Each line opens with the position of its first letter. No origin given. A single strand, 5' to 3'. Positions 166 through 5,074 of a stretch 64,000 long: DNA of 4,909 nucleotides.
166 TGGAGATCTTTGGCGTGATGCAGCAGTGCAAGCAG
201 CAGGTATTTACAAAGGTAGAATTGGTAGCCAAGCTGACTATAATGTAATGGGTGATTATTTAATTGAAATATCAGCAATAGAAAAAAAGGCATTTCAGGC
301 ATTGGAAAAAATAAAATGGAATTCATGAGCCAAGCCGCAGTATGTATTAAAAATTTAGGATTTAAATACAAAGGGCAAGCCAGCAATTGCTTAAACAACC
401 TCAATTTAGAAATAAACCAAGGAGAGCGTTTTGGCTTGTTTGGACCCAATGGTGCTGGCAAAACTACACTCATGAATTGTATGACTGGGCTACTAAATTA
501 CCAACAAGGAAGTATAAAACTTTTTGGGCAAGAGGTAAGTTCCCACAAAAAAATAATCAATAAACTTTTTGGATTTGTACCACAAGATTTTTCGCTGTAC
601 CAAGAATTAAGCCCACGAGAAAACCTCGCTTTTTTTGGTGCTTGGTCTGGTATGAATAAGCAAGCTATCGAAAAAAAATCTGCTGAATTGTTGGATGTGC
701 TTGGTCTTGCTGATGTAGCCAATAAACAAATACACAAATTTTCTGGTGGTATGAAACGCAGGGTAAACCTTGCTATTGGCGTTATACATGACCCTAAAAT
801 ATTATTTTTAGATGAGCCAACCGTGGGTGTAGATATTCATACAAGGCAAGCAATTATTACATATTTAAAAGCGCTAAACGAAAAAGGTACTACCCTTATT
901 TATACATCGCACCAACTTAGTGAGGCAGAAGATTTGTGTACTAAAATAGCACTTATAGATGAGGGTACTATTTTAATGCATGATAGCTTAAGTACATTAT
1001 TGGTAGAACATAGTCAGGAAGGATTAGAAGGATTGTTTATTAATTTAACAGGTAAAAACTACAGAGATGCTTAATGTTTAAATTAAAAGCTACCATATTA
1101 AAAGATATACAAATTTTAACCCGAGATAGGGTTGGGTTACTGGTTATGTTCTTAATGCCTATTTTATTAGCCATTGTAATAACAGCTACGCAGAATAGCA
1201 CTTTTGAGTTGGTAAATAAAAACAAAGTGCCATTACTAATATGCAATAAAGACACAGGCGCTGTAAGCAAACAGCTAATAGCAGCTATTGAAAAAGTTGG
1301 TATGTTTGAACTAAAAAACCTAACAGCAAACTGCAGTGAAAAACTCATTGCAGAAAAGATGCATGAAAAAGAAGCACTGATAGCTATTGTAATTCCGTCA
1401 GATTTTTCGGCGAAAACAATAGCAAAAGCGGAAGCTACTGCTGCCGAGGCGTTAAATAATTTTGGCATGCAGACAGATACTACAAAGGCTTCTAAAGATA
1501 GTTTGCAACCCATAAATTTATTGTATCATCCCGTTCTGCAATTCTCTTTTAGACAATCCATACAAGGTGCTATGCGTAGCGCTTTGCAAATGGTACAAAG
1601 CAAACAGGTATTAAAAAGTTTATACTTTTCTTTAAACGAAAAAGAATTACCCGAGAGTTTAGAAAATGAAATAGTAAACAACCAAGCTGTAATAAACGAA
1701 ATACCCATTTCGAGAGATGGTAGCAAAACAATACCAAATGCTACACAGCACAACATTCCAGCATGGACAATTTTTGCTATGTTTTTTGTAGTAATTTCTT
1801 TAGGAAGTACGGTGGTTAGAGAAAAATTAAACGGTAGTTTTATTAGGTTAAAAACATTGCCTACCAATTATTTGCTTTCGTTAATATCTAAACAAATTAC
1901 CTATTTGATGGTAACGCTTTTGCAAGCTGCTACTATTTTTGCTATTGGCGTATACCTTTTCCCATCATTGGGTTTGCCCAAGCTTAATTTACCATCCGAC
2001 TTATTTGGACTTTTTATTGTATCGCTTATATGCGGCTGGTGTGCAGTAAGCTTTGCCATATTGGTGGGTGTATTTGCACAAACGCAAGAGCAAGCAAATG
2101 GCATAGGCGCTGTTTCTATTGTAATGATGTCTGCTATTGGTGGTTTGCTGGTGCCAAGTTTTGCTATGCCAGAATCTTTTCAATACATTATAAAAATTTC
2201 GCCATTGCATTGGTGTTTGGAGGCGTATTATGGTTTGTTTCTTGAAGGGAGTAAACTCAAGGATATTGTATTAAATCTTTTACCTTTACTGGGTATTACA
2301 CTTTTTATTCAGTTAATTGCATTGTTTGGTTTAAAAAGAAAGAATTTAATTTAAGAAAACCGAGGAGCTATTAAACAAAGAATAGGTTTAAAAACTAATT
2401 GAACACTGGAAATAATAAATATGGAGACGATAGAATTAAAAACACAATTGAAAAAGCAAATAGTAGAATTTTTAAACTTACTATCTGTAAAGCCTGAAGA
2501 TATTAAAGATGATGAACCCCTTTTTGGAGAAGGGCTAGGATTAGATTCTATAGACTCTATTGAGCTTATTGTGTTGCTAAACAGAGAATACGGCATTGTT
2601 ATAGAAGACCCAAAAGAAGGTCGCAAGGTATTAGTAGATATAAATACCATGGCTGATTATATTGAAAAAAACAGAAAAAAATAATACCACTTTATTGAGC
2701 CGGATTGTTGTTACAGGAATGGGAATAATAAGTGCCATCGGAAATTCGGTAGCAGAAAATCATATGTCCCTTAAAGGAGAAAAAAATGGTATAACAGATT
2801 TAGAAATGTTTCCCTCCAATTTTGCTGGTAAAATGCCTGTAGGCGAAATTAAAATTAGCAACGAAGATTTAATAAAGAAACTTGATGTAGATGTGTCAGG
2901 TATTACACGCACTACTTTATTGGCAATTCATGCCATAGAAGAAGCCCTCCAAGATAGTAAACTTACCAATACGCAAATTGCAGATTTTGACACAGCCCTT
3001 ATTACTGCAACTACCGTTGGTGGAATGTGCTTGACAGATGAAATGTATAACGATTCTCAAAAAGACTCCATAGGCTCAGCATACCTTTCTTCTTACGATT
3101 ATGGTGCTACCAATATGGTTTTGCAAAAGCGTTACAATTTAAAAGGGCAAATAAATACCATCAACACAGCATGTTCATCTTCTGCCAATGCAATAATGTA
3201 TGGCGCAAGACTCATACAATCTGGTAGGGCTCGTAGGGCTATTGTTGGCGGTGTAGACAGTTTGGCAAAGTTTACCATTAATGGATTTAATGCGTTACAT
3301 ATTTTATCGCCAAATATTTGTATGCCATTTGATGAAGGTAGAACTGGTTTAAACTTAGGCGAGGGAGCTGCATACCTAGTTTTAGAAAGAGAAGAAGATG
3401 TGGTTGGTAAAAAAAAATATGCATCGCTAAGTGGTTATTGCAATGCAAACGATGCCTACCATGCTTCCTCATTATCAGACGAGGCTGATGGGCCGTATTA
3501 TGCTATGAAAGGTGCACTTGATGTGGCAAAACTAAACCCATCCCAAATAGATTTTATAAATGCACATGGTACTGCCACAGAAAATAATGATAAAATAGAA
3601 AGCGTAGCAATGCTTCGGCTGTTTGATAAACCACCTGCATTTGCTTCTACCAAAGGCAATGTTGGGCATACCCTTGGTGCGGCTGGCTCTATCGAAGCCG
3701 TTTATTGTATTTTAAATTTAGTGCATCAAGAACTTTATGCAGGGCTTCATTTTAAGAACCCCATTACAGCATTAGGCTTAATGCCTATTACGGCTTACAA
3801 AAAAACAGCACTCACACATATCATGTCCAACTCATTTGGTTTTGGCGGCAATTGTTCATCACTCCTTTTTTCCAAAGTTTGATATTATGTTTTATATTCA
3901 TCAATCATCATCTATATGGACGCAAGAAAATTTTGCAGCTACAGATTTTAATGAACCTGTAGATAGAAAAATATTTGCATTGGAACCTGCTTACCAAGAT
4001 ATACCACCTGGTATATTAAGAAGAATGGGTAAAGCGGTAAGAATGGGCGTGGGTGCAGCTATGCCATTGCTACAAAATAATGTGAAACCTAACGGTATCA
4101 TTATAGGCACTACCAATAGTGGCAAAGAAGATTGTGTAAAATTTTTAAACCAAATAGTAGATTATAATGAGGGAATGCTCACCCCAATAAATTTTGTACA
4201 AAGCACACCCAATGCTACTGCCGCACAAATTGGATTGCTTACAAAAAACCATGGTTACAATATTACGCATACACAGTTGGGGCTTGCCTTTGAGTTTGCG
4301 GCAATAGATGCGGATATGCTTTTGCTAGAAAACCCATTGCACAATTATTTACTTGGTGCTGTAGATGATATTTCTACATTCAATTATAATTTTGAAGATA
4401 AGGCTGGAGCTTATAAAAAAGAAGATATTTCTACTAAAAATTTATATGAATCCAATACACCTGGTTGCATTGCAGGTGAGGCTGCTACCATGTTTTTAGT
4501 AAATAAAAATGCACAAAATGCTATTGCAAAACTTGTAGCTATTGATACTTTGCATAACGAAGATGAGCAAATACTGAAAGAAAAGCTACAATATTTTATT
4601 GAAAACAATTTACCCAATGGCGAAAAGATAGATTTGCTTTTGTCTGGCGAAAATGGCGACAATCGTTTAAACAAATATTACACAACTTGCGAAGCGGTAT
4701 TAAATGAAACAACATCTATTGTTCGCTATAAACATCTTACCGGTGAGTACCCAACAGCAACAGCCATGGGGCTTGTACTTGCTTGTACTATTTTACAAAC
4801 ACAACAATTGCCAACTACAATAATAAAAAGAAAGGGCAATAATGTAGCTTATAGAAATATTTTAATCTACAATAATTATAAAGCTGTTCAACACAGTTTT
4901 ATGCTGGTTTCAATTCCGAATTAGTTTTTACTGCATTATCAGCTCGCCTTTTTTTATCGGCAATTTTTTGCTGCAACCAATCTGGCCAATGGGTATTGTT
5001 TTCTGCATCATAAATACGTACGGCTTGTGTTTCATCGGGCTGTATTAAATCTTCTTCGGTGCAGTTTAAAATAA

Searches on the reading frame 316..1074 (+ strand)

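Call 7: search_protein_families(library=pfam, proteins=[window:316-1074:+], max_evalue=0.01)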
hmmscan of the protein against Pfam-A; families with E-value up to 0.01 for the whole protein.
window:316-1074:+ (252 aa): 5 families
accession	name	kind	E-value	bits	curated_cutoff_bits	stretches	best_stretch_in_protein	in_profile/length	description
PF00005.33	ABC_tran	-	5.5e-35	121.4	25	1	26-169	1-136/137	ABC transporter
PF13304.12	AAA_21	-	3.5e-13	50.7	27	2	139-201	235-300/304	AAA domain, putative AbiEii toxin, Type IV TA system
PF13476.12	AAA_23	-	5.2e-05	24.4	27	1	29-65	13-48/201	AAA domain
PF02463.25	SMC_N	-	0.00048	20.1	40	1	40-200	28-198/220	RecF/RecN/SMC N terminal domain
PF13555.12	AAA_29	-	0.0034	17.5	27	1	32-61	18-47/61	P-loop containing region of AAA domain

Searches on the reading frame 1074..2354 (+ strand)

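Call 7: search_protein_families(library=pfam, proteins=[window:1074-2354:+], max_evalue=0.01)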
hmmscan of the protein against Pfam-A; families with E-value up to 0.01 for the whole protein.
window:1074-2354:+ (426 aa): 4 families
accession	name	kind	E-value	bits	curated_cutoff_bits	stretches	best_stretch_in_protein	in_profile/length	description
PF12698.13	ABC2_membrane_3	-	5.5e-28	98.5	31.6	1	22-417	4-346/347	ABC-2 family transporter protein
PF01061.29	ABC2_membrane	-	1.4e-20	74.1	26.9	1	221-389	51-210/211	ABC-2 type transporter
PF12679.13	ABC2_membrane_2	-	1e-06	28.7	27.2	1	9-374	5-217/283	ABC-2 family transporter protein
PF12730.13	ABC2_membrane_4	-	0.0017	18.8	27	1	225-336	51-163/179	ABC-2 family transporter protein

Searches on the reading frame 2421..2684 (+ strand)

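Call 7: search_protein_families(library=pfam, proteins=[window:2421-2684:+], max_evalue=0.01)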
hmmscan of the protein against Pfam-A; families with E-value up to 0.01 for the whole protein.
window:2421-2684:+ (87 aa): 1 family
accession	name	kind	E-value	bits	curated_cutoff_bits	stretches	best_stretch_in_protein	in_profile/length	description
PF00550.31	PP-binding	-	1.7e-09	38.2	20.8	1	20-62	10-50/67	Phosphopantetheine attachment site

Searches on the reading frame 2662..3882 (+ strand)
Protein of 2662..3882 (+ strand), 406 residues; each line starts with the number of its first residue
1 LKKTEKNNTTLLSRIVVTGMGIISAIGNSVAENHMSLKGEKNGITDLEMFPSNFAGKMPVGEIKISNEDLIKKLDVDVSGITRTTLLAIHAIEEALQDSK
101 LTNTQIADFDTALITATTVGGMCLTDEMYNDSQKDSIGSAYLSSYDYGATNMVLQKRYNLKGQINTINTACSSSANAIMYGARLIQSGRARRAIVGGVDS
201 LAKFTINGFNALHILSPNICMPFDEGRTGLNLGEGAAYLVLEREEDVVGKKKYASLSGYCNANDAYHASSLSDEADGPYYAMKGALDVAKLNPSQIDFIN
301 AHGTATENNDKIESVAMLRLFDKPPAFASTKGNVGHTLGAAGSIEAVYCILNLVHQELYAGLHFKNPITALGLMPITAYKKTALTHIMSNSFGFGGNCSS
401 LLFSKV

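Call 7: search_protein_families(library=pfam, proteins=[window:2662-3882:+], max_evalue=0.01)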
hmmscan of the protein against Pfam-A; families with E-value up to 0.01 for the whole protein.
window:2662-3882:+ (406 aa): 4 families
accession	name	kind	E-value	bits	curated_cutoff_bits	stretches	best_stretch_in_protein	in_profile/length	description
PF00109.32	ketoacyl-synt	-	3.5e-31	109.1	20.8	1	13-246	2-251/252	Beta-ketoacyl synthase, N-terminal domain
PF02801.28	Ketoacyl-synt_C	-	2.2e-25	89.4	20.8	1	253-364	1-118/119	Beta-ketoacyl synthase, C-terminal domain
PF00108.29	Thiolase_N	-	3.1e-06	27.2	26.4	1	164-204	78-118/260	Thiolase, N-terminal domain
PF08545.16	ACP_syn_III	-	5.2e-05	23.5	24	1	167-244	3-64/80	3-Oxoacyl-[acyl-carrier-protein (ACP)] synthase III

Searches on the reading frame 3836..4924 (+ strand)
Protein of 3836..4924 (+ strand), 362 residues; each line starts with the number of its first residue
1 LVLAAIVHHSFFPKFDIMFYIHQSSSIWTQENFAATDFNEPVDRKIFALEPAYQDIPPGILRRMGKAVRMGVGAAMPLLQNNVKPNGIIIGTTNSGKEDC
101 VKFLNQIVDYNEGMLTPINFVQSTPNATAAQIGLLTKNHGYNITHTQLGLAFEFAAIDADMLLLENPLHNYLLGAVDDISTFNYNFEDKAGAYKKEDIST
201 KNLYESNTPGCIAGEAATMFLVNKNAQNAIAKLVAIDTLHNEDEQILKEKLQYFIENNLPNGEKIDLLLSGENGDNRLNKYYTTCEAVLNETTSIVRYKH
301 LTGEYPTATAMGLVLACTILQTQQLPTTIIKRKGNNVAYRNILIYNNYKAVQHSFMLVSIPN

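Call 7: search_protein_families(library=pfam, proteins=[window:3836-4924:+], max_evalue=0.01)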
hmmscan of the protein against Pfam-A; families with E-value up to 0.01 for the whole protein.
window:3836-4924:+ (362 aa): 1 family
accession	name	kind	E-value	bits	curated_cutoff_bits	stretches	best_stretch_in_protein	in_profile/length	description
PF13723.12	Ketoacyl-synt_2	-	3.1e-05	24.1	25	1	50-184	16-146/223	Beta-ketoacyl synthase, N-terminal domain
